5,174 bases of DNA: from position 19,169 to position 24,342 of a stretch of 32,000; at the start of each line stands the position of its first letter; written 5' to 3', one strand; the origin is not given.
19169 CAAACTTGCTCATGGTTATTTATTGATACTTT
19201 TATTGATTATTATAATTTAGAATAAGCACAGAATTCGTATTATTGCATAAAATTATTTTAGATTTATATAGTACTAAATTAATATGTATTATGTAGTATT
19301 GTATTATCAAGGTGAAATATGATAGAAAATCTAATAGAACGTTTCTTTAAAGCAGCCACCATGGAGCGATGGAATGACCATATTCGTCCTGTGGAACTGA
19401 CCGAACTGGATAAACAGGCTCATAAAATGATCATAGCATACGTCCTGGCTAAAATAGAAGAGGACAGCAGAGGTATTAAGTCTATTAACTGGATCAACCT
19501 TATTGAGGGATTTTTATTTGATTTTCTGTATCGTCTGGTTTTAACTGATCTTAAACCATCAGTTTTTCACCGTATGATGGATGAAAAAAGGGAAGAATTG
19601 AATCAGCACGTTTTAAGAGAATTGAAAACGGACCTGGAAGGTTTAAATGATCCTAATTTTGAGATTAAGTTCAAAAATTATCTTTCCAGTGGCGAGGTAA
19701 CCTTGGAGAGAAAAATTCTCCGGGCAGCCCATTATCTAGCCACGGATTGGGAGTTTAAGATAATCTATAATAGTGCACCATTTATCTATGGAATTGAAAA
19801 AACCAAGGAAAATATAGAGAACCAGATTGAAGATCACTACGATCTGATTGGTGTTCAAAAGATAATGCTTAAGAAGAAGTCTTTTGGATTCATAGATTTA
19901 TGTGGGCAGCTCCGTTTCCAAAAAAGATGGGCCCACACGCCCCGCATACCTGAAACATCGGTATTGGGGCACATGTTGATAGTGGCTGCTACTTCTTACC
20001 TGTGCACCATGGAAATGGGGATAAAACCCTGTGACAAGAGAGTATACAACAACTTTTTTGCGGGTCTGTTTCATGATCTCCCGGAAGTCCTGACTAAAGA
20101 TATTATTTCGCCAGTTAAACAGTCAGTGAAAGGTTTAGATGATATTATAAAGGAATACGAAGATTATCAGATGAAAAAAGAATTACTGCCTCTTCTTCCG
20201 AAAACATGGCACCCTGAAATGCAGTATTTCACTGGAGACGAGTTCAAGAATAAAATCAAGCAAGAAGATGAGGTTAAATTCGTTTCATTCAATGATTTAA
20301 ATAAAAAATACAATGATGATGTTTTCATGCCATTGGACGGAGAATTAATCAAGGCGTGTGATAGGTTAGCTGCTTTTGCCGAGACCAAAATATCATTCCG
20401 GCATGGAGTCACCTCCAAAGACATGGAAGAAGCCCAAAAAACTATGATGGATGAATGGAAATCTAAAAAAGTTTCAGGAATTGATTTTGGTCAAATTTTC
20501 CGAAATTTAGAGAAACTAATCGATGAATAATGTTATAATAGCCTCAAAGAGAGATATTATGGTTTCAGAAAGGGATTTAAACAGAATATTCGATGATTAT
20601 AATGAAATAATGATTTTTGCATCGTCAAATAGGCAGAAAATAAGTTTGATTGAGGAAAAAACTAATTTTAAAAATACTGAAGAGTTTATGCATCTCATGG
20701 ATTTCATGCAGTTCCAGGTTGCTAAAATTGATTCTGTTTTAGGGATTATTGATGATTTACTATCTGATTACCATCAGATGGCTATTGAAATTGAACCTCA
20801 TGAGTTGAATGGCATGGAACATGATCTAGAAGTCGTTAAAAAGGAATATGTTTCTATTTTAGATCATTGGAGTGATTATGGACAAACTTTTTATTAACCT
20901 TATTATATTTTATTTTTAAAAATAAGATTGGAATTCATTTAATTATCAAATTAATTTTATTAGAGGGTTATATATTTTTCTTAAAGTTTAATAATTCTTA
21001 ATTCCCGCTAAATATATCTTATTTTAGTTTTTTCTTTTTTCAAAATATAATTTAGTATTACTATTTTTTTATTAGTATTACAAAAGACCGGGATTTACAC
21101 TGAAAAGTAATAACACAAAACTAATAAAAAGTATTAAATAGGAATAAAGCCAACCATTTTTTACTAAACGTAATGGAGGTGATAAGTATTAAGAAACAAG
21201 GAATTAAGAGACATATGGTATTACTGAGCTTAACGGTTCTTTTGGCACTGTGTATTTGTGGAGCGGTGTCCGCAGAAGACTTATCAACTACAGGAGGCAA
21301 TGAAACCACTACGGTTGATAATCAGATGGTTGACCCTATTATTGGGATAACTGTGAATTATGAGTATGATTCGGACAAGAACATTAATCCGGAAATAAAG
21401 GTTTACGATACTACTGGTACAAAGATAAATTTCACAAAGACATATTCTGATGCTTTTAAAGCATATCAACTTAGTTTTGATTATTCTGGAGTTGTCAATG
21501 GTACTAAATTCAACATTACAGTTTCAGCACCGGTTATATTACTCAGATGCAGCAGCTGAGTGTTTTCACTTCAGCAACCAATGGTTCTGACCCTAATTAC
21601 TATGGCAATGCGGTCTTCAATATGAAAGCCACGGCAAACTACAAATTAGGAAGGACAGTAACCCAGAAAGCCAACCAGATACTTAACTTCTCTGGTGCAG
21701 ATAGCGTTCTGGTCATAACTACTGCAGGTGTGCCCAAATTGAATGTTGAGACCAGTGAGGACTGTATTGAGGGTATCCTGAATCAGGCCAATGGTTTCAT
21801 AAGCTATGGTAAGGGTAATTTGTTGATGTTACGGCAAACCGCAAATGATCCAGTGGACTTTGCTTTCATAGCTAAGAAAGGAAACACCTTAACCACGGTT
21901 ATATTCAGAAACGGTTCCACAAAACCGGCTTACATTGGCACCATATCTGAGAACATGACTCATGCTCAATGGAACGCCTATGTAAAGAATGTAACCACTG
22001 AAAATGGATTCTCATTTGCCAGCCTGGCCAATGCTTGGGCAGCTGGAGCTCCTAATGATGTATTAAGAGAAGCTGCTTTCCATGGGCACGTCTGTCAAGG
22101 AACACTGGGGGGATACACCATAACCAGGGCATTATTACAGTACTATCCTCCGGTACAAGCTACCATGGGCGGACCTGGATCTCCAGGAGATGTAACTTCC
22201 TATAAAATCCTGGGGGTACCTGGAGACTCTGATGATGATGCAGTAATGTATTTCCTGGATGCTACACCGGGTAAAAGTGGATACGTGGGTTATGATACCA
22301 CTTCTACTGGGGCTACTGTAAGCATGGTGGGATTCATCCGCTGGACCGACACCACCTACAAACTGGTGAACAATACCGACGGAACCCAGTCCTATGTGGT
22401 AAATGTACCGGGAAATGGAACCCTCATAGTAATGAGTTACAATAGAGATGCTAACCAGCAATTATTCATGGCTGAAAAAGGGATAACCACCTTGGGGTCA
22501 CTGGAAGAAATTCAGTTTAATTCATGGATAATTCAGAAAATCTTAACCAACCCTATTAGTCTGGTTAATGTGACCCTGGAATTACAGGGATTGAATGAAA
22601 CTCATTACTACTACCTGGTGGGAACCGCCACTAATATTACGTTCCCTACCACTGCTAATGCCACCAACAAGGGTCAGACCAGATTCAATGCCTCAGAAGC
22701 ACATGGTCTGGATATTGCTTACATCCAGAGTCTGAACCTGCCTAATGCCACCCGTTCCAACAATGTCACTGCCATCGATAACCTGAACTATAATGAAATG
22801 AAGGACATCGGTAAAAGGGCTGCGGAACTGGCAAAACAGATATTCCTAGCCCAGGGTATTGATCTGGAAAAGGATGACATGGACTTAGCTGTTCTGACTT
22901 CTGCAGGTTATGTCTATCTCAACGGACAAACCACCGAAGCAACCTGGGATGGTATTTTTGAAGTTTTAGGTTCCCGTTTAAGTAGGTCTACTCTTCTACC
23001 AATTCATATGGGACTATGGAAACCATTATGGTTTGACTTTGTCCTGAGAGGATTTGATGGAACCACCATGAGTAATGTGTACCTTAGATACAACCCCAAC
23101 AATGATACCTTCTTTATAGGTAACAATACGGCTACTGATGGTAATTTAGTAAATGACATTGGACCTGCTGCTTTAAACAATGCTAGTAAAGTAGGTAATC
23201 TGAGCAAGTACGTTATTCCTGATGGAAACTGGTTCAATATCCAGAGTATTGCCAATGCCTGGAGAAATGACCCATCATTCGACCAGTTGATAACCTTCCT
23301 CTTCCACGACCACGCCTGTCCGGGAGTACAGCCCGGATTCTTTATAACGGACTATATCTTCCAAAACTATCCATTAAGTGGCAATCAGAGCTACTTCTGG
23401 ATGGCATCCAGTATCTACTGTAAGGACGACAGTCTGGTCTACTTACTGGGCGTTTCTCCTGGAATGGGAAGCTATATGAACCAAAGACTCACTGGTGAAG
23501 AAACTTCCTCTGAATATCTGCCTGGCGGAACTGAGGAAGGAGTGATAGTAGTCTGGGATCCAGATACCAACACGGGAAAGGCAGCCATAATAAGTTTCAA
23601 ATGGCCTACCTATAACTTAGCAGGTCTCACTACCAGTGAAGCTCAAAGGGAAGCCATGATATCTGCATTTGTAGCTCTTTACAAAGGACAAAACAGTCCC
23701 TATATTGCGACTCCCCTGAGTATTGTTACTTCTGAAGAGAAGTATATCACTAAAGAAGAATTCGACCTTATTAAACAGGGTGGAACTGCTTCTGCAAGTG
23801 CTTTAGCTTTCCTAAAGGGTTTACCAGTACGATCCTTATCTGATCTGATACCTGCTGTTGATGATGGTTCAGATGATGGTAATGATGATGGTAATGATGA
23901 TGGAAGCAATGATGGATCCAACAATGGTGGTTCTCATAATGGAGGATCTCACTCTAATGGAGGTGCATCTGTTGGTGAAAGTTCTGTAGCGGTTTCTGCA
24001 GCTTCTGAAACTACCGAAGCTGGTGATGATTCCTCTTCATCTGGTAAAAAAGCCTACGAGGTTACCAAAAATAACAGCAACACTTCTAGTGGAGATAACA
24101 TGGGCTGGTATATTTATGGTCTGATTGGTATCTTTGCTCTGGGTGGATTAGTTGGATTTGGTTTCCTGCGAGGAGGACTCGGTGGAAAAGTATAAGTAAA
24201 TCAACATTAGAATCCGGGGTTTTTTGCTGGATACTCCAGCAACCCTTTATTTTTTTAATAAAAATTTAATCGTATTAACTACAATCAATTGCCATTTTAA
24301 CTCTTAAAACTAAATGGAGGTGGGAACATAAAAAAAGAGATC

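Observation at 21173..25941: Cell-surface locus combining extracellular FmdE-like modules, two His-N-terminus secreted proteins and an orphan CbiM-like permease: possible undescribed metal-acquisition system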

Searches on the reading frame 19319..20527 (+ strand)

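Call 3: search_protein_families(library=pfam, proteins=[window:19319-20527:+], max_evalue=0.1)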
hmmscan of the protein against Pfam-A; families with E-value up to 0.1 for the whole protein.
window:19319-20527:+ (403 aa): 3 families
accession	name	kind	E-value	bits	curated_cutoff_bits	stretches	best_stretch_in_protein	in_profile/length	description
PF13023.12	HD_3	-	7.1e-30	104.5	22.5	1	195-375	1-163/165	HD domain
PF12917.13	YfbR-like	-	1.3e-16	61.2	25.9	1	191-325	2-132/182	5'-deoxynucleotidase YfbR-like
PF01966.28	HD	-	0.01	16.5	22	1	215-269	1-62/116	HD domain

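Call 6: search_protein_families(library=ncbifam, proteins=[window:19319-20527:+], max_evalue=0.01)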
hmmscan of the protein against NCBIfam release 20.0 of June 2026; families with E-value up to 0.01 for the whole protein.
window:19319-20527:+ (403 aa): 1 family
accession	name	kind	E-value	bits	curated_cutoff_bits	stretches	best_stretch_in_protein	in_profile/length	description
NF003009.0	PRK03826.1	equivalog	1.4e-07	31.4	122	1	191-307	6-122/197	5'-deoxynucleotidase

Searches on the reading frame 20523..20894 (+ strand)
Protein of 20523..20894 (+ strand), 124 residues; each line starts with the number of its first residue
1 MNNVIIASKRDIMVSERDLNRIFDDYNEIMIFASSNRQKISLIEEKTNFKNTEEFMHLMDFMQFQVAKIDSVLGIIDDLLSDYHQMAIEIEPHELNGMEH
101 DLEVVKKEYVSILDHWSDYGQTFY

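Call 3: search_protein_families(library=pfam, proteins=[window:20523-20894:+], max_evalue=0.1)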
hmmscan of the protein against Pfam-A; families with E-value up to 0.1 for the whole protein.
window:20523-20894:+ (124 aa): 1 family
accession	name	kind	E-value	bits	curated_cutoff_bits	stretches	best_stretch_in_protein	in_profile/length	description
PF11557.14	Omp_AT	-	0.027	13.9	22.5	1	8-112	110-216/327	Solitary outer membrane autotransporter beta-barrel domain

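Call 6: search_protein_families(library=ncbifam, proteins=[window:20523-20894:+], max_evalue=0.01)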
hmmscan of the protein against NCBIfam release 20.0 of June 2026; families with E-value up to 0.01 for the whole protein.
window:20523-20894:+ (124 aa): 0 families

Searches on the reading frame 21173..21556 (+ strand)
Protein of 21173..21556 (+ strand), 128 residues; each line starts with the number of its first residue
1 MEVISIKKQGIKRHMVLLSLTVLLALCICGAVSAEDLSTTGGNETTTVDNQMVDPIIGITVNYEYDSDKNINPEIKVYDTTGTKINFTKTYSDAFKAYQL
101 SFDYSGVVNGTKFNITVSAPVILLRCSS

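Call 3: search_protein_families(library=pfam, proteins=[window:21173-21556:+], max_evalue=0.1)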
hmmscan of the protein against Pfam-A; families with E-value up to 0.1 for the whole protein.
window:21173-21556:+ (128 aa): 1 family
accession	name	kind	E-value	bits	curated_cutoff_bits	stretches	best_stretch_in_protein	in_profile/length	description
PF23623.1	GBD_IRG7_N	-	5.2e-05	23.8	27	1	36-119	7-80/95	IRG7 N-terminal galactose binding domain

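Call 6: search_protein_families(library=ncbifam, proteins=[window:21173-21556:+], max_evalue=0.01)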
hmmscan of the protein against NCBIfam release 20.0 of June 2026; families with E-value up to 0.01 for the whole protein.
window:21173-21556:+ (128 aa): 0 families

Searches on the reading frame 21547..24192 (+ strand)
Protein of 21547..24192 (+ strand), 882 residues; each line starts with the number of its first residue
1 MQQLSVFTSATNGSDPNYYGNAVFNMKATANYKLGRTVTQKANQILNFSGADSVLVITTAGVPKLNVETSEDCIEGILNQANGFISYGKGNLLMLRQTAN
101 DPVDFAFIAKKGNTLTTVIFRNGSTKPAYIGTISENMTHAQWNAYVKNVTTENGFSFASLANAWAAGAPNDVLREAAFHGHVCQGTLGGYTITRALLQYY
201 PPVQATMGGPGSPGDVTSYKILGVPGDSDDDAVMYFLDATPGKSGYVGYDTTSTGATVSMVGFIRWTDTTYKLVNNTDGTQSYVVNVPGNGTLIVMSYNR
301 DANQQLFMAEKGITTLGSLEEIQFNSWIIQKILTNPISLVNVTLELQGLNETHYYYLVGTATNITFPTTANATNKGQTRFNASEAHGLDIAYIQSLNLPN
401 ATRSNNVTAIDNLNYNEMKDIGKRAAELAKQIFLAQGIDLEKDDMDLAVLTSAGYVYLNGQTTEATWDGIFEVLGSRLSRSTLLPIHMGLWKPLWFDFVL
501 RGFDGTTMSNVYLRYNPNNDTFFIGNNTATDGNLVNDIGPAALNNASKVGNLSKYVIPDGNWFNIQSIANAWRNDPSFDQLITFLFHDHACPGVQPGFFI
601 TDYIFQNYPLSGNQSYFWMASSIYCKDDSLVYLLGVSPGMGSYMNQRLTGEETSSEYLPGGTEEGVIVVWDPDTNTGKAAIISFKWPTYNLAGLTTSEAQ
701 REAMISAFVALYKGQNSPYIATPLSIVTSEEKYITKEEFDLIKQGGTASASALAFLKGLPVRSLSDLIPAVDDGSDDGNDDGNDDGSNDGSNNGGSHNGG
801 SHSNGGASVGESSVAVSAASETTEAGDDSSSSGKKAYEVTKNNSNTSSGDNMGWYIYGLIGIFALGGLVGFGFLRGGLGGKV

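Call 3: search_protein_families(library=pfam, proteins=[window:21547-24192:+], max_evalue=0.1)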
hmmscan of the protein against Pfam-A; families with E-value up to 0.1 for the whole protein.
window:21547-24192:+ (882 aa): 1 family
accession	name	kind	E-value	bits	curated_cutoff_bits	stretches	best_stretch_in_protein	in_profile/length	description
PF02663.19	FmdE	-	1.7e-19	70.7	22.9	2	178-303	1-69/133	FmdE, Molybdenum formylmethanofuran dehydrogenase operon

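Call 6: search_protein_families(library=ncbifam, proteins=[window:21547-24192:+], max_evalue=0.01)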
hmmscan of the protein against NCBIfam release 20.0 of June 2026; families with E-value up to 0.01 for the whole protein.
window:21547-24192:+ (882 aa): 1 family
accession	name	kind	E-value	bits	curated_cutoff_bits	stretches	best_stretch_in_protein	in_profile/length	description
NF004645.0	PRK05989.2-3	equivalog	0.00094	16.5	1619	1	797-875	1513-1594/1597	cobaltochelatase subunit CobN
